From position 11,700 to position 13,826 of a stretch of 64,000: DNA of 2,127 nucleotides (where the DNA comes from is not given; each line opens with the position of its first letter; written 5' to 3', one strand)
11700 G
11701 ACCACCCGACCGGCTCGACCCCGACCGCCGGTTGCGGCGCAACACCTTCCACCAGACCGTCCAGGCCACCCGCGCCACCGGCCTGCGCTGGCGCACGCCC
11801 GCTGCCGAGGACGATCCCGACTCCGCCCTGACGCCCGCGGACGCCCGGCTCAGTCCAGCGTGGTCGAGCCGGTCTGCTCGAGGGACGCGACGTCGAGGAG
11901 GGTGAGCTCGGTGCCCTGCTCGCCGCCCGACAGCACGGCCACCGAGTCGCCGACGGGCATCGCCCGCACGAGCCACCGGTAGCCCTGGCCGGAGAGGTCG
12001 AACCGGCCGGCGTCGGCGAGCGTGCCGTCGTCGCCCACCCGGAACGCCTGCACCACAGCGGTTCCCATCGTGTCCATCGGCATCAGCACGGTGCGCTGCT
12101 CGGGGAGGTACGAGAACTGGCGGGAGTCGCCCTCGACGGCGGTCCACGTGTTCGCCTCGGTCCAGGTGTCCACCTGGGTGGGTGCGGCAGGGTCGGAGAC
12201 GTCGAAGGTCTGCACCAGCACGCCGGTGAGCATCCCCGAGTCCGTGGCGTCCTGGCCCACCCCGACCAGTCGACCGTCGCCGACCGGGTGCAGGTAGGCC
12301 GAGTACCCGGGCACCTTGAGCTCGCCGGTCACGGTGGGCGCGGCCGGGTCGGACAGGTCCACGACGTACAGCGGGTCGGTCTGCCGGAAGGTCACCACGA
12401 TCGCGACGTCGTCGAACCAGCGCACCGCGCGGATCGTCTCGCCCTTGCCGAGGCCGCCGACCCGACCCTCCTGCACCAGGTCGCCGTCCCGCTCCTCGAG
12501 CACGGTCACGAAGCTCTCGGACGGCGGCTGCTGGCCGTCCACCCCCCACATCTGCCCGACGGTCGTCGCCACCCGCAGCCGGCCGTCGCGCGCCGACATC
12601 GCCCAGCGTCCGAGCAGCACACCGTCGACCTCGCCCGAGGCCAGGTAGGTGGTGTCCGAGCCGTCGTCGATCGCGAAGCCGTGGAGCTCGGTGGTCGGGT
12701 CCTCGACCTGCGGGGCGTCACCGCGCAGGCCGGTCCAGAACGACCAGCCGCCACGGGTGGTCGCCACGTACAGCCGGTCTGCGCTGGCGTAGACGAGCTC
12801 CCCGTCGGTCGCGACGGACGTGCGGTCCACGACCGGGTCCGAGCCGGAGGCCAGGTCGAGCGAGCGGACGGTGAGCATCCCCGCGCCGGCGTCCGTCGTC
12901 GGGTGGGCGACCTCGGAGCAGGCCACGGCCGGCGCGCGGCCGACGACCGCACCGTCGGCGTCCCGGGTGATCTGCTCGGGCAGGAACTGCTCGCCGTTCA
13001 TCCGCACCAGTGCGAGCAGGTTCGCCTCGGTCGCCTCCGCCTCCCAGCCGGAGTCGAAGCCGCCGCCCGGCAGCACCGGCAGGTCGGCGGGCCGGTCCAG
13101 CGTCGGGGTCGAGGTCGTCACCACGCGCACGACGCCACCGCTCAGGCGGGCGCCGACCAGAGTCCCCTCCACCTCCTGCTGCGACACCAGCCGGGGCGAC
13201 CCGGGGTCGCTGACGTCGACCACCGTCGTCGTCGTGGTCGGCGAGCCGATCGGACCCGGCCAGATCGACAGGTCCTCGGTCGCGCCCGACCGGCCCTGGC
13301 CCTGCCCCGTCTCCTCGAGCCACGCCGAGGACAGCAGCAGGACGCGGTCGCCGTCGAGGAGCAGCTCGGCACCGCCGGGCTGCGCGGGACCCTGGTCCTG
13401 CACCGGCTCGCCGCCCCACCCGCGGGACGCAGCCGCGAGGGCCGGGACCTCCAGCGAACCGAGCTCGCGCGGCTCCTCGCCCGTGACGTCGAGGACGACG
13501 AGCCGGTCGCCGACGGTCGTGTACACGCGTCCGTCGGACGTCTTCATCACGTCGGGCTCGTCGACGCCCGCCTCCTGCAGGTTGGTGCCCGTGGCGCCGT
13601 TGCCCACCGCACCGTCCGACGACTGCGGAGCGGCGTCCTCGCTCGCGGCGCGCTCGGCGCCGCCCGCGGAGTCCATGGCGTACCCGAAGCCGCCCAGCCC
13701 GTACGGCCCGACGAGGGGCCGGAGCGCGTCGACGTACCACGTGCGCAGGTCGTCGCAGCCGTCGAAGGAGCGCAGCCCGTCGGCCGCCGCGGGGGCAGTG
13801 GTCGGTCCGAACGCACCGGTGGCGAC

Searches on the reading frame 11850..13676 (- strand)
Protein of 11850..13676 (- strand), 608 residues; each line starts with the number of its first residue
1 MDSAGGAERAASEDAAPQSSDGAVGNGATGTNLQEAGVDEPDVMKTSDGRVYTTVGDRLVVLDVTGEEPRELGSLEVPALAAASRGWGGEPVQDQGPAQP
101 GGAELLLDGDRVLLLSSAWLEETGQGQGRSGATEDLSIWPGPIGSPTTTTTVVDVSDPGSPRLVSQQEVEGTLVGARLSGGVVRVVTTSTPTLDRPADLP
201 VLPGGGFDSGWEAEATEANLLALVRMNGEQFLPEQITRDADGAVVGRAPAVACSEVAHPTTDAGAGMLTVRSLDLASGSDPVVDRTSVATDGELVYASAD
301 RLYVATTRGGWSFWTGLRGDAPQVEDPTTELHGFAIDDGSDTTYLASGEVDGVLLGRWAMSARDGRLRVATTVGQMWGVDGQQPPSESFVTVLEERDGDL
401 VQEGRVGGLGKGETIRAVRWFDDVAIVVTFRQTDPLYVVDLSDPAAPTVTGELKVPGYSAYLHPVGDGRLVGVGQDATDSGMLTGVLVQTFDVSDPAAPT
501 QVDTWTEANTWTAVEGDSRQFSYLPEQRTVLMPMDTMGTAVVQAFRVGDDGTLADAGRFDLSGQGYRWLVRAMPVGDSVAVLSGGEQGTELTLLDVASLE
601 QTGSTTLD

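Call 83: search_protein_families(library=pfam, proteins=[window:11850-13676:-], max_evalue=0.00001)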
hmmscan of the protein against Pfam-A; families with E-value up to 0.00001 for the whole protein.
window:11850-13676:- (608 aa): 2 families
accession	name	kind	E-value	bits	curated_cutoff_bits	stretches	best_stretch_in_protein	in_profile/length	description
PF09826.15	Beta_propel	-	1.3e-104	351.3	22.4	1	30-584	3-484/495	Beta propeller domain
PF08309.17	LVIVD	-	9.1e-06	25.4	20.2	0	151-165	24-38/42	LVIVD repeat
